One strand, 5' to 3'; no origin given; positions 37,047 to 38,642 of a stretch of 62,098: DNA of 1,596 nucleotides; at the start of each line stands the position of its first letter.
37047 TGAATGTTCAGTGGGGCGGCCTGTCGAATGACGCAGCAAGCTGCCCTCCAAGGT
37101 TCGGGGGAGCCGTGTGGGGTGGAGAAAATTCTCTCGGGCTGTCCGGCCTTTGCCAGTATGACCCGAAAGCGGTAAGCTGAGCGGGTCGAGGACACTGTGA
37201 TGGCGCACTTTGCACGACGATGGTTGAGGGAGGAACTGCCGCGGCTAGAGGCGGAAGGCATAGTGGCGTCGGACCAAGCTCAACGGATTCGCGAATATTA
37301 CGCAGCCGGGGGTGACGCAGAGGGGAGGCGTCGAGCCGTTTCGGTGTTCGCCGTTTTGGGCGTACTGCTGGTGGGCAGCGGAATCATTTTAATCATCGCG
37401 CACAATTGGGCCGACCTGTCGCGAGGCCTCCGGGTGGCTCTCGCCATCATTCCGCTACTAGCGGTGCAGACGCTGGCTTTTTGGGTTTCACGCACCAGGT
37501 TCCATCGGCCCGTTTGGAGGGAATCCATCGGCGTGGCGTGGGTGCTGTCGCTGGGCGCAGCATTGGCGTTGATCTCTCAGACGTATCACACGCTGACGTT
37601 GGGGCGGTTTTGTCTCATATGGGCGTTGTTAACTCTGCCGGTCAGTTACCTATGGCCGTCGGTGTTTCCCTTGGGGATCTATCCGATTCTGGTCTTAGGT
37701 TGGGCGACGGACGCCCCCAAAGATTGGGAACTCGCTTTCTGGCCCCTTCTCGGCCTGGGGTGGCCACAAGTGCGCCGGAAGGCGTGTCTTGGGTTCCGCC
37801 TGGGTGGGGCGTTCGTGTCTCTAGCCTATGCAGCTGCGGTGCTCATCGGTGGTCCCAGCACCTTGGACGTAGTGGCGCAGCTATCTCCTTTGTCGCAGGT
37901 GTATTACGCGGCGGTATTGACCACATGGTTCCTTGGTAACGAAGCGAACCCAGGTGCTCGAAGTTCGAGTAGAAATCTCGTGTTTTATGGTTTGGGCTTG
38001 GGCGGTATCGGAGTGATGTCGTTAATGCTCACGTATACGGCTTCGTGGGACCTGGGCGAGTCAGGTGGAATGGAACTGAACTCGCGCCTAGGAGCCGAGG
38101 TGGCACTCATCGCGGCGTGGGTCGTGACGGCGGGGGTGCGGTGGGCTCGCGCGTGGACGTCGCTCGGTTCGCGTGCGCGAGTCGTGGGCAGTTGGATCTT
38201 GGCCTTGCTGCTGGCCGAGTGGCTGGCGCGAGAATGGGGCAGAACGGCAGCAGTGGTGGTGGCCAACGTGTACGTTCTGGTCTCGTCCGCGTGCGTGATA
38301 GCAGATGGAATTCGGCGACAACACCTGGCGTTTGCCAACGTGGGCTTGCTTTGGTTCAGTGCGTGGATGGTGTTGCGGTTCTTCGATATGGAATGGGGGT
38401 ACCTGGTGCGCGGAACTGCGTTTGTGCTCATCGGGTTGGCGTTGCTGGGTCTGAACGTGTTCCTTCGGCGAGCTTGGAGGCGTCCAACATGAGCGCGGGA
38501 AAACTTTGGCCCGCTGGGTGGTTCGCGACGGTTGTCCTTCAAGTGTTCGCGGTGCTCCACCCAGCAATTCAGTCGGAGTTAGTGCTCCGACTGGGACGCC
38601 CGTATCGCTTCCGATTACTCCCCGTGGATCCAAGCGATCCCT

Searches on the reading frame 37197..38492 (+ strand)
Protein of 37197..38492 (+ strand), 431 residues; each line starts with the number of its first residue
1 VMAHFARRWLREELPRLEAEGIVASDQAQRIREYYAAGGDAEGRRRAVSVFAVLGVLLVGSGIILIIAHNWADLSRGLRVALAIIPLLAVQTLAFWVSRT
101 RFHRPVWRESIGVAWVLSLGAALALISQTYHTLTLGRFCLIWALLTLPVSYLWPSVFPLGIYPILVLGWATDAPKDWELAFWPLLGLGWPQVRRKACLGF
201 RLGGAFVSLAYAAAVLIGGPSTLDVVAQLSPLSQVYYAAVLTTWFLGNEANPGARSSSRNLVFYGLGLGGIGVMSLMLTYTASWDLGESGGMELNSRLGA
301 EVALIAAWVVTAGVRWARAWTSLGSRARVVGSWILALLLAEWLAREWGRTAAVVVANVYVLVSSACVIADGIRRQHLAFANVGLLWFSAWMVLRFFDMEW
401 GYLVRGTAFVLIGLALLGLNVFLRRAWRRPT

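Call 71: search_protein_families(library=pfam, proteins=[window:37197-38492:+], max_evalue=0.00001)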
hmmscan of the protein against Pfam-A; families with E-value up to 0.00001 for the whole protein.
window:37197-38492:+ (431 aa): 1 family
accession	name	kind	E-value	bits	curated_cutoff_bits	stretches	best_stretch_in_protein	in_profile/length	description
PF09925.14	DUF2157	-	1.5e-30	106.2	32.4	1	16-154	2-141/146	Predicted membrane protein (DUF2157)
